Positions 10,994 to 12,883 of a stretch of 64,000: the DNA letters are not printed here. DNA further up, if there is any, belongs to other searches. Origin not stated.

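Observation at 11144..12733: Glucosyl-3-phosphoglycerate synthase fused to a PTS EIIA(Ntr)-type domain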

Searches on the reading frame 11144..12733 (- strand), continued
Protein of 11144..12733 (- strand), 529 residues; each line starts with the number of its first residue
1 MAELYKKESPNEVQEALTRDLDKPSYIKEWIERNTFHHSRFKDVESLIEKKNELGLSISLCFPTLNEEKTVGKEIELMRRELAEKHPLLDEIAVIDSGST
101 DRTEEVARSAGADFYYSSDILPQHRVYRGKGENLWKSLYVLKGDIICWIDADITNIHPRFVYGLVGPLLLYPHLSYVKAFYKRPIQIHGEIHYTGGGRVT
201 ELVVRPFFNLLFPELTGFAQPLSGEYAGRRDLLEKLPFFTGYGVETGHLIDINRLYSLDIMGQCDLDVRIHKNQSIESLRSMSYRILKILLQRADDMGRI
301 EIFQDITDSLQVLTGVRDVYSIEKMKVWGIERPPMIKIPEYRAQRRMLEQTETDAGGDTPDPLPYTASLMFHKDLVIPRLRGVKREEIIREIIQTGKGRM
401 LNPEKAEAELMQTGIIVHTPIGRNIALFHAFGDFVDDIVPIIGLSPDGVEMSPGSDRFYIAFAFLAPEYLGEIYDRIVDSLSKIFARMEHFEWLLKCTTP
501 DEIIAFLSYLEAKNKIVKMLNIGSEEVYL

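Call 6: search_solved_structures(query=window:11144-12733:-, max_evalue=1, show_alignments=3)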
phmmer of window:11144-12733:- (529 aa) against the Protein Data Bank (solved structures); distinct sequences matched with E-value up to 1: 12.
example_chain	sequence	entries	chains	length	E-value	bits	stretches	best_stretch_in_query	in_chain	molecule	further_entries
3f1y_A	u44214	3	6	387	1.5e-65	225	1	24-304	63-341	Mannosyl-3-phosphoglycerate synthase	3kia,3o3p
7pdo_A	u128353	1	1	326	7.3e-59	203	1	52-295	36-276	Glucosyl-3-phosphoglycerate synthase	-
7p5l_A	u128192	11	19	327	7.4e-59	203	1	52-295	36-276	Glucosyl-3-phosphoglycerate synthase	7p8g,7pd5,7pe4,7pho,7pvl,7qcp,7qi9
3e25_A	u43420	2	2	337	1.4e-57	198.7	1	53-295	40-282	Putative uncharacterized protein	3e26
4y6n_A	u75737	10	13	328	1.7e-57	198.5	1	53-294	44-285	Glucosyl-3-phosphoglycerate synthase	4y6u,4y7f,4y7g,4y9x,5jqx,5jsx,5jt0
4ddz_A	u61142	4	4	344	2e-57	198.2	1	53-294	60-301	GLUCOSYL-3-PHOSPHOGLYCERATE SYNTHASE (GpgS) | Glucosyl-3-phosphoglycerate synthase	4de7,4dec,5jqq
3ckj_A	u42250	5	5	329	6.9e-56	193.1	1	53-295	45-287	Putative uncharacterized protein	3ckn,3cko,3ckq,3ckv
2zu7_A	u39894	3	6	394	4.7e-05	25.4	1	118-252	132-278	Mannosyl-3-phosphoglycerate synthase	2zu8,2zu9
6yv7_B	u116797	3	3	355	0.12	14.1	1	58-248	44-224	Glycosyl transferase, family 2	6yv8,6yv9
6yv7_A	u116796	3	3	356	0.12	14.1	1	58-248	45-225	Glycosyl transferase, family 2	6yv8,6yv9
22ao_A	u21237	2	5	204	0.18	13.6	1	71-110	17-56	GmaR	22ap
3m84_A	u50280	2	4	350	0.78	11.5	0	154-201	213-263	Phosphoribosylformylglycinamidine cyclo-ligase | Phosphoribosylaminoimidazole (AIR) synthetase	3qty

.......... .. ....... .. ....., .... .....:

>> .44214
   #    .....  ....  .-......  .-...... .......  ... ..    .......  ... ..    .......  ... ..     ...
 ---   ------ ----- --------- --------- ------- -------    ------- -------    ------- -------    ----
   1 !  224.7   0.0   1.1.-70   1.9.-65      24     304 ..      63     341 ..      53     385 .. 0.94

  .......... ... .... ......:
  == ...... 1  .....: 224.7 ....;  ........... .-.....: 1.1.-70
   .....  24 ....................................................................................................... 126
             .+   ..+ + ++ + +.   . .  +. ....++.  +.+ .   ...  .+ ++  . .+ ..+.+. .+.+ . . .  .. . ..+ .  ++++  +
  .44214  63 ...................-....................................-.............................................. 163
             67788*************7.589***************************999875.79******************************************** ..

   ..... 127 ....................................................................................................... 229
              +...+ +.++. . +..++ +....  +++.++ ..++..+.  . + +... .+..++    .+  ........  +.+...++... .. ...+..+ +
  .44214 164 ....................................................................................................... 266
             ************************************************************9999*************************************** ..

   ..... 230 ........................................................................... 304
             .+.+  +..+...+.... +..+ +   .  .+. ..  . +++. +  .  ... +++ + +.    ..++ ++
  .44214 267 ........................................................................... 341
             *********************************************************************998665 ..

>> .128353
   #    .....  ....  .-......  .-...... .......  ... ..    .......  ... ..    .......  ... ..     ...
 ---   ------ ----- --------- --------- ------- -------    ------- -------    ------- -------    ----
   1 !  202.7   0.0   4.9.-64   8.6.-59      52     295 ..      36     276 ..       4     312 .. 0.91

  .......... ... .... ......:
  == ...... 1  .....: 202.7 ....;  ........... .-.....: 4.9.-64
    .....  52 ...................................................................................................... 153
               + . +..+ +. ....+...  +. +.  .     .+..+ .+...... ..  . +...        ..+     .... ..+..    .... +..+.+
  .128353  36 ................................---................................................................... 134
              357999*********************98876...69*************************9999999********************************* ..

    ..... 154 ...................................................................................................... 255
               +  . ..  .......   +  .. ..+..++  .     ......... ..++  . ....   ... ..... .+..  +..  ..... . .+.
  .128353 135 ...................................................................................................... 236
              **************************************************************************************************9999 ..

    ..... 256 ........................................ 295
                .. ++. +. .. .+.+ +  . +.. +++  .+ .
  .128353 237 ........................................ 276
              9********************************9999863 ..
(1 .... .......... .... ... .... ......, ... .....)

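Call 7: find_encoding_contigs(protein=P0001, flank=10000, max_places=3)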
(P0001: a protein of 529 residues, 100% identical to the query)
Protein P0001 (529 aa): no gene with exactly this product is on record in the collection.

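Call 9: list_cluster_members(proteins=[P0001, P0020, P0067, P0099])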
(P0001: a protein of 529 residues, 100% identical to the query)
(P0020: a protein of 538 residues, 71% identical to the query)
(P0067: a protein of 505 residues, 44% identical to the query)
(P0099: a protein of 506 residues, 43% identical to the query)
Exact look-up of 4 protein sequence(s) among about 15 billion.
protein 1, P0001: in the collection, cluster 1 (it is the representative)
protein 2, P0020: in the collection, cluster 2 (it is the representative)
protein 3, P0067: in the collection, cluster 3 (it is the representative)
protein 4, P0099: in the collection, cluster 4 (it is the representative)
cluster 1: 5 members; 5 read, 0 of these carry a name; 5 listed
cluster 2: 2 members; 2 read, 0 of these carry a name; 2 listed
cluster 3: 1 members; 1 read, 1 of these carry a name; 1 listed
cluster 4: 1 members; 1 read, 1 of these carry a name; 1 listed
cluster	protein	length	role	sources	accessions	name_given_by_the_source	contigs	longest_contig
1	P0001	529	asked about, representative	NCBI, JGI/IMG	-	-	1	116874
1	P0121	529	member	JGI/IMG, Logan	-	-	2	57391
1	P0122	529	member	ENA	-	-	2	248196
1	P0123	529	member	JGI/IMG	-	-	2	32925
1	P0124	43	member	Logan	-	-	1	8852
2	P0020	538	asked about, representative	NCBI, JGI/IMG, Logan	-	-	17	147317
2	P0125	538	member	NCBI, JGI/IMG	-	-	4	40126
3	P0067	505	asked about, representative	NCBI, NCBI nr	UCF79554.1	MAG: glucosyl-3-phosphoglycerate synthase [Candidatus Eiseniibacteriota bacterium] | MAG: glucosyl-3-phosphoglycerate synthase [Candidatus Eisenbacteria bacterium]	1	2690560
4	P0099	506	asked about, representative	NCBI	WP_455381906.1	glucosyl-3-phosphoglycerate synthase [Salinispira pacifica]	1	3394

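Call 24: find_related_loci(query=A1, collection=genome_contigs, flank=10000)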
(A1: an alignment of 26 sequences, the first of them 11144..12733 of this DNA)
Query A1 (529 aa) in genome_contigs; peptide patterns used: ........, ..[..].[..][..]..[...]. (x = any residue, [..] = any of these).
600 stretches matched a pattern (row limit reached: there are more); 595 encode a relative of the query (tblastn E <= 1e-3); the best 80 are kept; 80 distinct loci.
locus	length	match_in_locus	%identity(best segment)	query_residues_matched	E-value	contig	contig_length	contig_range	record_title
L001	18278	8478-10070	75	1-529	0e+0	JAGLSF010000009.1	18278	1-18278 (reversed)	MAG: Spirochaetes bacterium isolate RS_9_44 ROV157_9.bin.44.fa_9, whole genome shotgun sequence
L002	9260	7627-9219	73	1-529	0e+0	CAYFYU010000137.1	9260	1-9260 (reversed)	MAG TPA_asm: uncultured Spirochaetota bacterium isolate ERP108616_co2_14 genome assembly, contig: NODE_14295_length_9260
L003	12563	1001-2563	74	1-522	0e+0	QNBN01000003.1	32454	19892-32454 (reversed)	MAG: Spirochaetes bacterium isolate B62_G9 B62_Guay9_scaffold_00392, whole genome shotgun sequence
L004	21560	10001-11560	70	1-522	0e+0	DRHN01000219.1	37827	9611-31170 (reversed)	MAG TPA_asm: Spirochaetes bacterium isolate HyVt-370 HyVt-370_k145_40901, whole genome shotgun sequence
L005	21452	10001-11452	45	28-507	5e-132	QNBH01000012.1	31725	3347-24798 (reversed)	MAG: Spirochaetes bacterium isolate B32_G16 B32_Guay16_scaffold_00451, whole genome shotgun sequence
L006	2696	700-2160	45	30-512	3e-127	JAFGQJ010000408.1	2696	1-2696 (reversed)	MAG: Spirochaetales bacterium isolate Zod_Metabat.745 k87_11592800, whole genome shotgun sequence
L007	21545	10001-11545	42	7-522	5e-119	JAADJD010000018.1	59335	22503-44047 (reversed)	MAG: Calditrichota bacterium isolate M_MetaBat.96 contig-127_1406, whole genome shotgun sequence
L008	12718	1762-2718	57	27-345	8e-118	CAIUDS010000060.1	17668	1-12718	MAG: uncultured delta proteobacterium isolate AlinenSedimentsD2_bin-1424 genome assembly, contig: bin-1424:060/816, whol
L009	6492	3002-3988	54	27-357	7e-117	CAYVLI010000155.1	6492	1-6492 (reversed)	MAG TPA_asm: uncultured Nitrospinota bacterium isolate binchicken_co172_105 genome assembly, contig: NODE_11602_length_6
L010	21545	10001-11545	41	7-522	7e-116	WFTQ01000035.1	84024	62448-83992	MAG: bacterium isolate S139_29_esom k151_309522, whole genome shotgun sequence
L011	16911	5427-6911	42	28-516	3e-115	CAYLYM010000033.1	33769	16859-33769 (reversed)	MAG TPA_asm: uncultured Calditrichaceae bacterium isolate binchicken_co19_583 genome assembly, contig: NODE_1732_length_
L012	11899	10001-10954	57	27-344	2e-114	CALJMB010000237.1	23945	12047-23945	MAG TPA_asm: uncultured Balneolaceae bacterium isolate SRR6713627_bin.87_CONCOCT_v1.1_MAG genome assembly, contig: ERZ79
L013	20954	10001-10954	56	27-344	2e-114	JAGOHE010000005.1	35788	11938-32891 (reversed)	MAG: Kiritimatiellae bacterium isolate Go_SlDig_bin_57 Go_SlDig_3101_length_35788_cov_5.507445, whole genome shotgun seq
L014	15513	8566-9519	56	27-344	1e-114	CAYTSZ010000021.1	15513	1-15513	MAG TPA_asm: uncultured bacterium isolate binchicken_co92_17 genome assembly, contig: NODE_1024_length_15513_cov_6.29544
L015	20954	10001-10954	56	27-344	3e-114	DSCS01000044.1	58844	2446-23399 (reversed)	MAG TPA_asm: Bacillota bacterium isolate SpSt-1200 Ga0129302_1000097, whole genome shotgun sequence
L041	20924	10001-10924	58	35-342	4e-111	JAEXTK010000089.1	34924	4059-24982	MAG: Spirochaetes bacterium isolate OH_HBrB_349 k127_1781351, whole genome shotgun sequence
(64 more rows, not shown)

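Call 38: find_encoding_contigs(protein=P0067, flank=10000, max_places=1)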
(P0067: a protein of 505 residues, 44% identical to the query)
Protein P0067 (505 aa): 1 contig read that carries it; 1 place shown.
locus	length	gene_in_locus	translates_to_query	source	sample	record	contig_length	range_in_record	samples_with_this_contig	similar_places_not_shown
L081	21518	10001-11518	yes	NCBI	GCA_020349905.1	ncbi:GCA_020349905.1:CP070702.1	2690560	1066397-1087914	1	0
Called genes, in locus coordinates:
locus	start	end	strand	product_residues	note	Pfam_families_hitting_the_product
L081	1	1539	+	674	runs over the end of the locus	PF16254:DUF4910, PF04389:Peptidase_M28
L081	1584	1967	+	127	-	PF03061:4HBT, PF13279:4HBT_2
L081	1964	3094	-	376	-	PF01063:Aminotran_4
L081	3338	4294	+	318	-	PF26233:NicX, PF02073:Peptidase_M29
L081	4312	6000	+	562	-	PF00209:SNF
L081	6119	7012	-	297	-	-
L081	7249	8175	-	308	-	PF01040:UbiA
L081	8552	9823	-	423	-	PF01979:Amidohydro_1, PF07969:Amidohydro_3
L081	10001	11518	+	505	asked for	PF00535:Glycos_transf_2, PF00359:PTS_EIIA_2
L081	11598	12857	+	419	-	PF00535:Glycos_transf_2 (faint), PF21969:MGS_GT (weak)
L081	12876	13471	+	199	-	PF05552:MS_channel_1st_1 (faint)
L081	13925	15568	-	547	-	PF12796:Ank_2, PF13606:Ank_3 (faint), PF13857:Ank_5 (weak), PF13637:Ank_4, PF00023:Ank, PF13857:Ank_5, PF00144:Beta-lactamase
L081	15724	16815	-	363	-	PF00561:Abhydrolase_1, PF12697:Abhydrolase_6, PF12146:Hydrolase_4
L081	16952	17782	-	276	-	PF00753:Lactamase_B (weak)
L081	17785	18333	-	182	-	-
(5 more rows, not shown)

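Call 39: find_encoding_contigs(protein=P0109, flank=10000, max_places=1)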
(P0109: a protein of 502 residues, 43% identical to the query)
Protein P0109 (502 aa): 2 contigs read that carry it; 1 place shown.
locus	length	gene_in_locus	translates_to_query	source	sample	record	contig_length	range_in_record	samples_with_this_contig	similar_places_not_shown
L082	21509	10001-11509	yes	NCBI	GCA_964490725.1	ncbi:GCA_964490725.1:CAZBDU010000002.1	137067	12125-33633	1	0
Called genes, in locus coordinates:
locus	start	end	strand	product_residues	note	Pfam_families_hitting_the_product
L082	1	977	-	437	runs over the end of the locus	PF00072:Response_reg, PF00158:Sigma54_activat, PF14532:Sigma54_activ_2, PF00004:AAA (weak), PF07728:AAA_5 (weak), PF25601:AAA_lid_14, PF02954:HTH_8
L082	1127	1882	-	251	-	PF00106:adh_short, PF08659:KR, PF01370:Epimerase (weak), PF13561:adh_short_C2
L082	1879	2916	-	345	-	PF08240:ADH_N, PF16912:Glu_dehyd_C, PF00107:ADH_zinc_N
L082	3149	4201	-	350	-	PF04909:Amidohydro_2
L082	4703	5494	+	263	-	PF01547:SBP_bac_1, PF13416:SBP_bac_8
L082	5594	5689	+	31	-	-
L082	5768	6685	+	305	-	PF00528:BPD_transp_1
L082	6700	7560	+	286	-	PF00528:BPD_transp_1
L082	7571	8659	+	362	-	-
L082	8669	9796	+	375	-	PF01208:URO-D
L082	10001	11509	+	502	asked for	PF00535:Glycos_transf_2, PF00359:PTS_EIIA_2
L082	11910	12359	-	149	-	PF06803:DUF1232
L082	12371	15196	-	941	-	PF00580:UvrD-helicase, PF13245:AAA_19, PF13361:UvrD_C, PF13538:UvrD_C_2 (faint), PF12705:PDDEXK_1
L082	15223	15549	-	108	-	-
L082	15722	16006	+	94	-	PF08734:GYD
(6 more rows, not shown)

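Call 40: find_encoding_contigs(protein=P0021, flank=10000, max_places=1)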
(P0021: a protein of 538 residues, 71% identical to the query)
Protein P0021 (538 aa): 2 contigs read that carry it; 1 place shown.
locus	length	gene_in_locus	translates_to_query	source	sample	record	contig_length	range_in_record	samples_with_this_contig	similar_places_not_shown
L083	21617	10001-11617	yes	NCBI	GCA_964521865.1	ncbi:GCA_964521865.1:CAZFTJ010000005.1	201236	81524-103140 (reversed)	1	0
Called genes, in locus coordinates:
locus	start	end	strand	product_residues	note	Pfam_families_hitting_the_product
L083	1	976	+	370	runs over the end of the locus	PF00005:ABC_tran, PF17912:OB_MalK, PF08402:TOBE_2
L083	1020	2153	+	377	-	PF00005:ABC_tran, PF17912:OB_MalK (weak), PF08402:TOBE_2 (weak)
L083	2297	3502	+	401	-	PF01208:URO-D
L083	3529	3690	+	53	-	-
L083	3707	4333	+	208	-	PF02607:B12-binding_2, PF02310:B12-binding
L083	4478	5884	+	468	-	-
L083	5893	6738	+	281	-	PF00702:Hydrolase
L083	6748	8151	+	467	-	PF13692:Glyco_trans_1_4 (faint), PF00534:Glycos_transf_1 (faint)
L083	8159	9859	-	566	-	PF00128:Alpha-amylase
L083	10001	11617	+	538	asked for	PF00535:Glycos_transf_2, PF00359:PTS_EIIA_2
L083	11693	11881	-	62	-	-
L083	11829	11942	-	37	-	-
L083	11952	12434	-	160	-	PF04008:Adenosine_kin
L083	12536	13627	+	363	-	PF03033:Glyco_transf_28, PF04101:Glyco_tran_28_C, PF13528:Glyco_trans_1_3 (weak)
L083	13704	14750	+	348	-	PF01791:DeoC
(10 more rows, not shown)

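Call 44: predict_structure(alignment_id=A2)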
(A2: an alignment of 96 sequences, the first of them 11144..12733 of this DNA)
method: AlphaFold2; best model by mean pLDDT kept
length: 529 residues; sequences in the alignment: 96
mean_pLDDT: 83.9   pTM: 0.72
mean pLDDT of the five models: 83.9, 83.4, 83.3, 81.0, 79.7
residues with pLDDT >= 90: 258; 70-90: 183; 50-70: 53; < 50: 35
segments of 3 or more residues with pLDDT < 50: 1-8, 16-22, 349-366
pLDDT, mean of each block of 10 residues (from residue 1): 46 50 73 97 98 98 95 98 98 96 98 97 85 97 98 94 98 97 77 77 91 90 95 93 92 88 94 83 89 79 65 75 71 88 75 42 50 87 92 89 92 83 86 80 92 84 83 70 79 90 84 71 55
secondary structure, 60 per line:
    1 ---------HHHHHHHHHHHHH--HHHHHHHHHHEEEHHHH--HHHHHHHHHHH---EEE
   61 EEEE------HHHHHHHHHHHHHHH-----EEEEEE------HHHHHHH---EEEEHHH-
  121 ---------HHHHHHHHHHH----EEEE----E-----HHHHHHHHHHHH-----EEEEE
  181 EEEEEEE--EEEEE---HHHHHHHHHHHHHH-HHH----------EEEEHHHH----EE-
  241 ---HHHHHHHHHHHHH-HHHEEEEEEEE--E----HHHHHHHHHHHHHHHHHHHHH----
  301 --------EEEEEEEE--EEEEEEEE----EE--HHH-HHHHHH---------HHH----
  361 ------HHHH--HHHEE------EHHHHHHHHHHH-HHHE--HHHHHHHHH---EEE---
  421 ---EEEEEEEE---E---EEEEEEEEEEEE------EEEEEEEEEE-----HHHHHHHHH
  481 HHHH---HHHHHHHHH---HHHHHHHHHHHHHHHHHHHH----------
elements in order: H10-22 H25-34 E35-37 H38-41 H44-54 E58-64 H71-85 E91-96 H103-109 E113-116 H130-140 E145-148 H159-170 E176-187 E190-194 H198-211 E226-229 H230-233 H244-256 E261-268 H276-296 E309-316 E319-326 H339-344 H367-370 H385-395 H403-411 E415-417 E424-431 E439-450 E457-466 H472-484 H488-496 H500-519
